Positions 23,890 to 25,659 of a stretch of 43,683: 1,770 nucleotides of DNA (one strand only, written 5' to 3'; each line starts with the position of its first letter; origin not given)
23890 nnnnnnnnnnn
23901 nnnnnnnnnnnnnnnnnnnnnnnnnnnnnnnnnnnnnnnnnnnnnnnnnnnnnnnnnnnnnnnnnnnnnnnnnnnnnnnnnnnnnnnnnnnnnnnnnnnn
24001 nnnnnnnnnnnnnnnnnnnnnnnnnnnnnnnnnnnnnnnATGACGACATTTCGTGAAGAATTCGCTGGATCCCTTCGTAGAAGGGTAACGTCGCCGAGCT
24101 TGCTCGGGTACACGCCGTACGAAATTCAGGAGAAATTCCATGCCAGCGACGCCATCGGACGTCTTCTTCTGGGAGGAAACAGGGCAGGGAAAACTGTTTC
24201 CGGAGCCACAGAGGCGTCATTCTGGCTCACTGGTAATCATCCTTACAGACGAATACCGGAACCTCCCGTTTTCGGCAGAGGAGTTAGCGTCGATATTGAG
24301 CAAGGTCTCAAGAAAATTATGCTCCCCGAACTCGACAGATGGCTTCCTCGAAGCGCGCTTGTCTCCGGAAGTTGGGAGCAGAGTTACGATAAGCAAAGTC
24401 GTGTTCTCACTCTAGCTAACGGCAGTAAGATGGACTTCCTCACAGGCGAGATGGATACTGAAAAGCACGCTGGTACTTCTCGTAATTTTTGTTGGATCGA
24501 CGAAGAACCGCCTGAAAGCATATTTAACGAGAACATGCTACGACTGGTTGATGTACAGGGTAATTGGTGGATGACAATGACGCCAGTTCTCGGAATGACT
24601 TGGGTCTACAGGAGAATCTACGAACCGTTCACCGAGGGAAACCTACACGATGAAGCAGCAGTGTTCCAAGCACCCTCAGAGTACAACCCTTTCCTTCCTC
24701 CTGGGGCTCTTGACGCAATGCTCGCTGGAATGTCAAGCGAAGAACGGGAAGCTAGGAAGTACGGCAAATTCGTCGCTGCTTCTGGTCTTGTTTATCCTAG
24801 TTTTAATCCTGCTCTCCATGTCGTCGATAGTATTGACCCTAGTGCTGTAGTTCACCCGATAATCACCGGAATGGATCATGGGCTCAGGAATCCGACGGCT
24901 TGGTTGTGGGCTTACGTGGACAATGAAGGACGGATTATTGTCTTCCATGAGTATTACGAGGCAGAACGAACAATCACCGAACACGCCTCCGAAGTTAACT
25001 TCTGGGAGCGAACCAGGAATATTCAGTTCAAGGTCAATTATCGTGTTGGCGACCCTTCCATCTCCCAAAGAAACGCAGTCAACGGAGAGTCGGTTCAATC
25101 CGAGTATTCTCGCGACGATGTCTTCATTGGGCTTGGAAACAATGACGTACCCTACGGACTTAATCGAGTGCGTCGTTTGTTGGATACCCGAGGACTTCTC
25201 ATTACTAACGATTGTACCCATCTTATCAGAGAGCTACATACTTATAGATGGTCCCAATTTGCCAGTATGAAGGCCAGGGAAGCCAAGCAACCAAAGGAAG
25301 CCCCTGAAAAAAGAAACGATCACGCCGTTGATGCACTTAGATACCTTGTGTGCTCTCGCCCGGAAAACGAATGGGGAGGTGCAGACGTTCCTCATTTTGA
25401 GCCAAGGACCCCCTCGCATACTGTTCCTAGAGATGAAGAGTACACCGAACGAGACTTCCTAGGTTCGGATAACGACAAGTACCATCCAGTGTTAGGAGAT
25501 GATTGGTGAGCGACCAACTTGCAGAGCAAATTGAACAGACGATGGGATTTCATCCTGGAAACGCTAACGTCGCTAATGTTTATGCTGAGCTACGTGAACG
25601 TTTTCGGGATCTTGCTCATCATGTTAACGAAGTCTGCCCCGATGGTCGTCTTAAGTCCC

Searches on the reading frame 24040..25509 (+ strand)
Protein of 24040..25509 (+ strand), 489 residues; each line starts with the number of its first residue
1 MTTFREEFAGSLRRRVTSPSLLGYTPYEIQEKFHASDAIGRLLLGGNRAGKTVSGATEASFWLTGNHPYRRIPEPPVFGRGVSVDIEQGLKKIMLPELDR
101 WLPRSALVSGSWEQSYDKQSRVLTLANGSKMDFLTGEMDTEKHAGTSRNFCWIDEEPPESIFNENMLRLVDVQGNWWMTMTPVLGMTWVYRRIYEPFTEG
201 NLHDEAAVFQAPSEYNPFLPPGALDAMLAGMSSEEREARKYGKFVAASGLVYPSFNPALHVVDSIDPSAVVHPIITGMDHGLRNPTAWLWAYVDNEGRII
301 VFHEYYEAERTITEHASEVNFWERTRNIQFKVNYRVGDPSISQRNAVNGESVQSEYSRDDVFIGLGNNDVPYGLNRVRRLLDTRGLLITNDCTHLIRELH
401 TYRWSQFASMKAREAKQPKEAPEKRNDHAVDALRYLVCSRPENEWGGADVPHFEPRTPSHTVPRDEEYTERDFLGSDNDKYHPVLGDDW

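Call 12: search_dna_similar(query=window:24040-25509:+, collection=phages, mode=protein, max_rows=15)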
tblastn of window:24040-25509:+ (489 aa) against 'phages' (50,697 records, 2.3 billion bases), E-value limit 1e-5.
Records with a match: 608; places in all: 610; records where one place covers at least 80% of the query: 277.
Best place of each record, by identity: <60% 608.
By first word of the organism name: Pseudomonas 106; Escherichia 92; Klebsiella 77; Microbacterium 47; Streptomyces 42; Arthrobacter 33; Gordonia 21; Bacillus 21; Caudoviricetes 16; Vibrio 16; and 52 more.
By host as written in the record: - 53; Escherichia coli 53; Pseudomonas aeruginosa 39; Microbacterium foliorum NRRL B-24224 31; Klebsiella pneumoniae 25; Arthrobacter sp. ATCC 21022 22; Pseudomonas aeruginosa PAO1 16; Streptomyces sanglieri UNT16F27A 16; and 183 more.
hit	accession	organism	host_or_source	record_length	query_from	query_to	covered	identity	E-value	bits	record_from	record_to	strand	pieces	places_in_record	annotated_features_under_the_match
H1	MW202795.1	Caudoviricetes sp.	Manatee Spring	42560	4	441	90%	39.2%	2e-100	336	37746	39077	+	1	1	large terminase protein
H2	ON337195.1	Arthrobacter phage Casserole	Arthrobacter sp. ATCC 21022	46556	19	442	87%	39.8%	3e-95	321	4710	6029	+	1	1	10: terminase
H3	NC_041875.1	Arthrobacter phage Jasmine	Arthrobacter sp. ATCC 21022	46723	19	442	87%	39.6%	5e-95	320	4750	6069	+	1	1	11: terminase large subunit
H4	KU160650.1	Arthrobacter phage Jasmine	Arthrobacter sp. ATCC 21022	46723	19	442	87%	39.6%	5e-95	320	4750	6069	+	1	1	11: terminase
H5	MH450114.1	Arthrobacter phage Brad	Arthrobacter sp. ATCC 21022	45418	19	442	87%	39.6%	1e-94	319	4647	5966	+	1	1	10: terminase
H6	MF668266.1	Arthrobacter phage Adat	Arthrobacter sp. ATCC 21022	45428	19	442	87%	39.6%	1e-94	319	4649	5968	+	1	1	terminase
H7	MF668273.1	Arthrobacter phage GurgleFerb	Arthrobacter sp. ATCC 21022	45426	19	442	87%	39.6%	1e-94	319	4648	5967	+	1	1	terminase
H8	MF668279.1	Arthrobacter phage Nellie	Arthrobacter sp. ATCC 21022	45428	19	442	87%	39.6%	1e-94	319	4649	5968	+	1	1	terminase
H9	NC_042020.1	Arthrobacter phage Adat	Arthrobacter sp. ATCC 21022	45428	19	442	87%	39.6%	1e-94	319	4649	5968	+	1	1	terminase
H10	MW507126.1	Microbacterium phage Shocker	Microbacterium paraoxydans NRRL B-14843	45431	10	442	89%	37.8%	3e-80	277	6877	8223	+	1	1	17: terminase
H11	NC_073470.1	Microbacterium phage Shocker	Microbacterium paraoxydans NRRL B-14843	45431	10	442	89%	37.8%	3e-80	277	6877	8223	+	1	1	17: terminase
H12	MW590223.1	Cellulosimicrobium phage DS1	Cellulosimicrobium sp.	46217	11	442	88%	33.7%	7e-77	268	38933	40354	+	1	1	hypothetical protein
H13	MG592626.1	Vibrio phage 1.262.O._10N.286.51.A9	Vibrio breoganii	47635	21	440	86%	28.2%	2e-27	122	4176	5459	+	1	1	terminase-like family protein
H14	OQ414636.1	Pelagibacter phage EXVC032P Baldr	Candidadtus Pelagibacter sp. HTCC1062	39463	8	439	88%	27.3%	4e-31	133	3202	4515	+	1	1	terminase large subunit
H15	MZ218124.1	Paenibacillus phage SV21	Paenibacillus larvae SV21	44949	21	443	87%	26.8%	2e-23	110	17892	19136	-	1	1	terminase large subunit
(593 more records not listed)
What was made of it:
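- On Direct-terminal-repeat boundary / packaging junction of Jasmine-like podoviruses: The best cultured matches are Casserole, Jasmine, Brad, Adat (39.6-39.8%) and Shocker (37.8%) over 87-89% of the protein (call 12).
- The large terminase is 38-40% identical to those of Jasmine, Adat and Shocker (call 12).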
